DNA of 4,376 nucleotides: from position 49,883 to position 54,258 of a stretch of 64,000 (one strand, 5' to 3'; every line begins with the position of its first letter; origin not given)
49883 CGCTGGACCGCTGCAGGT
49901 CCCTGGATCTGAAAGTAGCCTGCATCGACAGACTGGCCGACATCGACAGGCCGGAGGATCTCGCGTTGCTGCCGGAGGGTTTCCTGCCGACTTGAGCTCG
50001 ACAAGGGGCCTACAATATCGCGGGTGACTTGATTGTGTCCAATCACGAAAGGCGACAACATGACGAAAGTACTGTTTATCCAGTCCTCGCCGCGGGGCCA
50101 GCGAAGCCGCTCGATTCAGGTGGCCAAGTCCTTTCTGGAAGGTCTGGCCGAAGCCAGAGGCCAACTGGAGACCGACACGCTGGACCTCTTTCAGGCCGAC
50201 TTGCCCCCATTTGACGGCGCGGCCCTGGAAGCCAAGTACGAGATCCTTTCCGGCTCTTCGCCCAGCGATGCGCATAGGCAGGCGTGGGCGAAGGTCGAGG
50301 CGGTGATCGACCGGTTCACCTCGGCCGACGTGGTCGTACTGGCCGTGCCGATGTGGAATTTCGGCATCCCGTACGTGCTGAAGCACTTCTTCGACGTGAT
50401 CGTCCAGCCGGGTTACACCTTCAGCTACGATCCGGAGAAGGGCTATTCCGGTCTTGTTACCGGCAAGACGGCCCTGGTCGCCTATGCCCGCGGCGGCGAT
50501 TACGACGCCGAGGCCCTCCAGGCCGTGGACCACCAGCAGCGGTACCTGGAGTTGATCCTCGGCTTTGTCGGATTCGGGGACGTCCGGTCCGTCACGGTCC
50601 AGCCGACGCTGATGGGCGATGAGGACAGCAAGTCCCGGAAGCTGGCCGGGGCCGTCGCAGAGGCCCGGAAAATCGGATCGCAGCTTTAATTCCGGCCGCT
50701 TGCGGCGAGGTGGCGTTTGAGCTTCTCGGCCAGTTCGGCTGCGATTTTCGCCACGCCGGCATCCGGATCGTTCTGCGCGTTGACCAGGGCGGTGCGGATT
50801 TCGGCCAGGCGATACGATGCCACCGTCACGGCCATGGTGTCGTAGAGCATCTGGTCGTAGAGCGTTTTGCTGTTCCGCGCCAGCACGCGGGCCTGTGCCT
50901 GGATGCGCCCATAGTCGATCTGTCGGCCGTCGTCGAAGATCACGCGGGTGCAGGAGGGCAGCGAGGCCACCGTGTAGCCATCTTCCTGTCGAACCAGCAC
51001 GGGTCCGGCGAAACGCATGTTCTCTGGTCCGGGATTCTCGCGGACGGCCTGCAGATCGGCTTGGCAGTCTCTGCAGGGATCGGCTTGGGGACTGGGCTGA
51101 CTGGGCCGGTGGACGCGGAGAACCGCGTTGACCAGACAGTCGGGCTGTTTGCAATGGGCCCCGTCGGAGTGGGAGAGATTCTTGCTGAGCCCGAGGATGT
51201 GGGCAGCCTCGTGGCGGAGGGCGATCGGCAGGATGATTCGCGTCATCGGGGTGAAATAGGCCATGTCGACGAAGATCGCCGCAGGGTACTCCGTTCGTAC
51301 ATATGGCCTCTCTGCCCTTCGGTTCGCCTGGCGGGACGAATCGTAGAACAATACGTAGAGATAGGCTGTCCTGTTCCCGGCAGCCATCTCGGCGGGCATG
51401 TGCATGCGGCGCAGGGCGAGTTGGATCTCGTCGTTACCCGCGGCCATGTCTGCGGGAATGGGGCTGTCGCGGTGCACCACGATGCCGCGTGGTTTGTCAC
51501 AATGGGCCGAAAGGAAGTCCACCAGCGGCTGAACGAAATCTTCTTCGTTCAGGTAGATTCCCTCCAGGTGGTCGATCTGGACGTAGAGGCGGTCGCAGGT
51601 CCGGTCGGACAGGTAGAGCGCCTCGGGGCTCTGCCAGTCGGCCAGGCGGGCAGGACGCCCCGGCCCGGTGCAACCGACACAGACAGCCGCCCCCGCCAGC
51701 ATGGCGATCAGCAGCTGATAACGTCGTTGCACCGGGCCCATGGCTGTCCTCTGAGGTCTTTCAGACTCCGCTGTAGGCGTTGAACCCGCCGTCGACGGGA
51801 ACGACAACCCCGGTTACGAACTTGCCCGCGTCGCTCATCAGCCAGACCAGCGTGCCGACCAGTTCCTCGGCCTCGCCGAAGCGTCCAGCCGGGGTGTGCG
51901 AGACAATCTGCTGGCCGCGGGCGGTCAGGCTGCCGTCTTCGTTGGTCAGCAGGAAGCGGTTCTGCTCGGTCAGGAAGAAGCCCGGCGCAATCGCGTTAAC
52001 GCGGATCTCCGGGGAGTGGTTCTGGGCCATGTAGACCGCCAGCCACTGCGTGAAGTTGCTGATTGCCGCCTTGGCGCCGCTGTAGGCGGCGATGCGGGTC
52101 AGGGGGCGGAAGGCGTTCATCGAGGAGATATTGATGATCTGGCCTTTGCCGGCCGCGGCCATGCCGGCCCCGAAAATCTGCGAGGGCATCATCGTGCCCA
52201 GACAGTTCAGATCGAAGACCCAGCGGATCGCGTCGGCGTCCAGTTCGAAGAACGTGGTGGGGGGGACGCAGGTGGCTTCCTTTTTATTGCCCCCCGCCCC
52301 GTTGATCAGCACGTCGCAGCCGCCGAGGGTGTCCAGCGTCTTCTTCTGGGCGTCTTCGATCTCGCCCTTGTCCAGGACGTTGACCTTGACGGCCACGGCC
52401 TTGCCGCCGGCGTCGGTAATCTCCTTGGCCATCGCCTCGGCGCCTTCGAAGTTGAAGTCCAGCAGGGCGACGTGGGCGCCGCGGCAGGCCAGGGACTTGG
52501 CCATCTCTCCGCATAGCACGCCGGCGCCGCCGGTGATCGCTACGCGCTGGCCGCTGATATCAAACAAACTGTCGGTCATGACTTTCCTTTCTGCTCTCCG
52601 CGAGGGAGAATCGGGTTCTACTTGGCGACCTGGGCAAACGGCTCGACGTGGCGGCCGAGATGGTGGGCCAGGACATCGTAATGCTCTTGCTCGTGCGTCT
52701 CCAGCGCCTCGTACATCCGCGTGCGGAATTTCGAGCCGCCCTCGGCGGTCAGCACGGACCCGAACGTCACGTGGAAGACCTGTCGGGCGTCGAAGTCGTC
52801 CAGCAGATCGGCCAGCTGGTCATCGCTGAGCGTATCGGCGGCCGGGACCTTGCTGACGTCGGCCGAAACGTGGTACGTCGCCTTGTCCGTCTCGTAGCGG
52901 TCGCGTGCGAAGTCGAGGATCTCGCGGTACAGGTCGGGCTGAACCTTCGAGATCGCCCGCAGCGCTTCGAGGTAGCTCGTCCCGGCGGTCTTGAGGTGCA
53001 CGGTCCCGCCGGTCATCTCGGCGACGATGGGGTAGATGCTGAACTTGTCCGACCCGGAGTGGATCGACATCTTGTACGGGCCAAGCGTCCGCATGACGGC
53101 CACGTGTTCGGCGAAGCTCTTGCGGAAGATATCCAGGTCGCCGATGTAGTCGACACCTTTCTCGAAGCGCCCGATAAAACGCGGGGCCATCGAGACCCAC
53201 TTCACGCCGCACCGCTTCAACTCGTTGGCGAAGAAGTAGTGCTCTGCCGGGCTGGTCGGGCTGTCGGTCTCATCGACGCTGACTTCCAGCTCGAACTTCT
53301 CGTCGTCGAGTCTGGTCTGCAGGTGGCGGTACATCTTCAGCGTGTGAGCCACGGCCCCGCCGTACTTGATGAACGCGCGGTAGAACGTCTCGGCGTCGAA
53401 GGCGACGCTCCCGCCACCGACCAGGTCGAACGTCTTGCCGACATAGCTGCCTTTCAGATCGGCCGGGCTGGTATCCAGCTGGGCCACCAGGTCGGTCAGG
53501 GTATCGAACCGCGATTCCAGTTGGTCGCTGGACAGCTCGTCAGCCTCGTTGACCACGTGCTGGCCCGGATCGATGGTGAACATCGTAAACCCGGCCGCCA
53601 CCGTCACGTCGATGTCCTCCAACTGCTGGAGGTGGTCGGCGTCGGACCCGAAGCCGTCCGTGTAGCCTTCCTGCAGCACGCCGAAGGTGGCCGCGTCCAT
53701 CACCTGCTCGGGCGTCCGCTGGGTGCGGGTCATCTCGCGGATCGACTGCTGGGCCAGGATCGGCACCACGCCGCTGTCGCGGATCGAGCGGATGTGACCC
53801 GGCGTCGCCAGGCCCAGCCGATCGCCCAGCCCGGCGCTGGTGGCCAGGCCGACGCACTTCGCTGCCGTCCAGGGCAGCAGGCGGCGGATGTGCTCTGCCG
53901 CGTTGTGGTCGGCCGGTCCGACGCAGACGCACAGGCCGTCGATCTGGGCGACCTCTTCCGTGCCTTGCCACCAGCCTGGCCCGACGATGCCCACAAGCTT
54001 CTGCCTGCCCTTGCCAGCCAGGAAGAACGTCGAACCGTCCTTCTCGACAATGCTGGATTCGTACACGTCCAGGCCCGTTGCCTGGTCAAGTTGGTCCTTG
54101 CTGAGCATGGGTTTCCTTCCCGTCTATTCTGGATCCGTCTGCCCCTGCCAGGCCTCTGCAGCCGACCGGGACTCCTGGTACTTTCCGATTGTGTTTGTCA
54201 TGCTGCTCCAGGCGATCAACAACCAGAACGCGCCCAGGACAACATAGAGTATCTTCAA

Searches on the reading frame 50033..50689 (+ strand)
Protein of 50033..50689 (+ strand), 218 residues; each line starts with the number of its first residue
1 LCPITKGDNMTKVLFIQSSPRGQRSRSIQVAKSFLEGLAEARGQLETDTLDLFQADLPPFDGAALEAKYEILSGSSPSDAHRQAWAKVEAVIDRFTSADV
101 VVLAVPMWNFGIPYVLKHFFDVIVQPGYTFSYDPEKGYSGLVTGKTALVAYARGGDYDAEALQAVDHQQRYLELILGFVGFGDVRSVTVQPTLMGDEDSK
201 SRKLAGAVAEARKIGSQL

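Call 9: search_protein_families(library=ncbifam, proteins=[window:50033-50689:+], max_evalue=0.00001)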
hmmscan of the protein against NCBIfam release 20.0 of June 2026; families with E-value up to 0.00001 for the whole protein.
window:50033-50689:+ (218 aa): 5 families
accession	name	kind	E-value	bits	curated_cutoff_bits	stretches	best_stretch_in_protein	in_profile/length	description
NF010075.0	PRK13556.1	subfamily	6.8e-31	107.8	188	1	10-193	1-184/208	FMN-dependent NADH-azoreductase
NF010074.0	PRK13555.1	equivalog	4.4e-26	91.5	432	1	7-189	20-202/230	FMN-dependent NADH-azoreductase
NF002370.0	PRK01355.1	subfamily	1.3e-12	47.7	143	1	10-194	1-173/199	FMN-dependent NADH-azoreductase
NF007280.0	PRK09739.1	equivalog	2.6e-09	37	162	1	10-216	3-195/199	NAD(P)H oxidoreductase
NF002044.1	PRK00871.1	equivalog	4.1e-06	26.3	210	1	93-164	50-116/170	glutathione-regulated potassium-efflux system oxidoreductase KefF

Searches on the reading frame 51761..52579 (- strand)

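Call 14: search_protein_families(library=pfam, proteins=[window:51761-52579:-], max_evalue=0.0001)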
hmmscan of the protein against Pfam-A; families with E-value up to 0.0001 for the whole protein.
window:51761-52579:- (272 aa): 2 families
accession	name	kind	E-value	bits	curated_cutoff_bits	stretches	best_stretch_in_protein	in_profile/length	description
PF13561.12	adh_short_C2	-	6e-41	141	27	1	25-267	11-236/236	Enoyl-(Acyl carrier protein) reductase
PF00106.31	adh_short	-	7.4e-40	137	26.6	1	12-210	2-190/195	short chain dehydrogenase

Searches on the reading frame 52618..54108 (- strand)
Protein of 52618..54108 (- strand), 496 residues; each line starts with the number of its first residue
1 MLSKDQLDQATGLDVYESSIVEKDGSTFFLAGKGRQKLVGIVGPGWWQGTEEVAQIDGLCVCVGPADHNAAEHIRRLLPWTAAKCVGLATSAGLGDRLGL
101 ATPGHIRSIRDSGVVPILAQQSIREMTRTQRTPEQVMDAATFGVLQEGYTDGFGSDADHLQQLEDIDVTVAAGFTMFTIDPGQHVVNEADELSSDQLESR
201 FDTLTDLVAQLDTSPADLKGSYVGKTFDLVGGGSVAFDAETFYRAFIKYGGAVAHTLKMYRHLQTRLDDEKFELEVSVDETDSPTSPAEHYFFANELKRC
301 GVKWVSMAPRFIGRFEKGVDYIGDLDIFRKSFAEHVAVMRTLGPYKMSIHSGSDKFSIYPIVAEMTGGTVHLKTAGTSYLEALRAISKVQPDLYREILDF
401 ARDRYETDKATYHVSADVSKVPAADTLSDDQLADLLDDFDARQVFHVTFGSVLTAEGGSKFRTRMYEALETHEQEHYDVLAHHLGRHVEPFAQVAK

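Call 14: search_protein_families(library=pfam, proteins=[window:52618-54108:-], max_evalue=0.0001)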
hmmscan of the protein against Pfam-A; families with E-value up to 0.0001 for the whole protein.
window:52618-54108:- (496 aa): 1 family
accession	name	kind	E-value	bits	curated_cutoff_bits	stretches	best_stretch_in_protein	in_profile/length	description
PF16257.11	UxaE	-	3.3e-162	540.9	27.1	1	16-489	1-473/475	tagaturonate epimerase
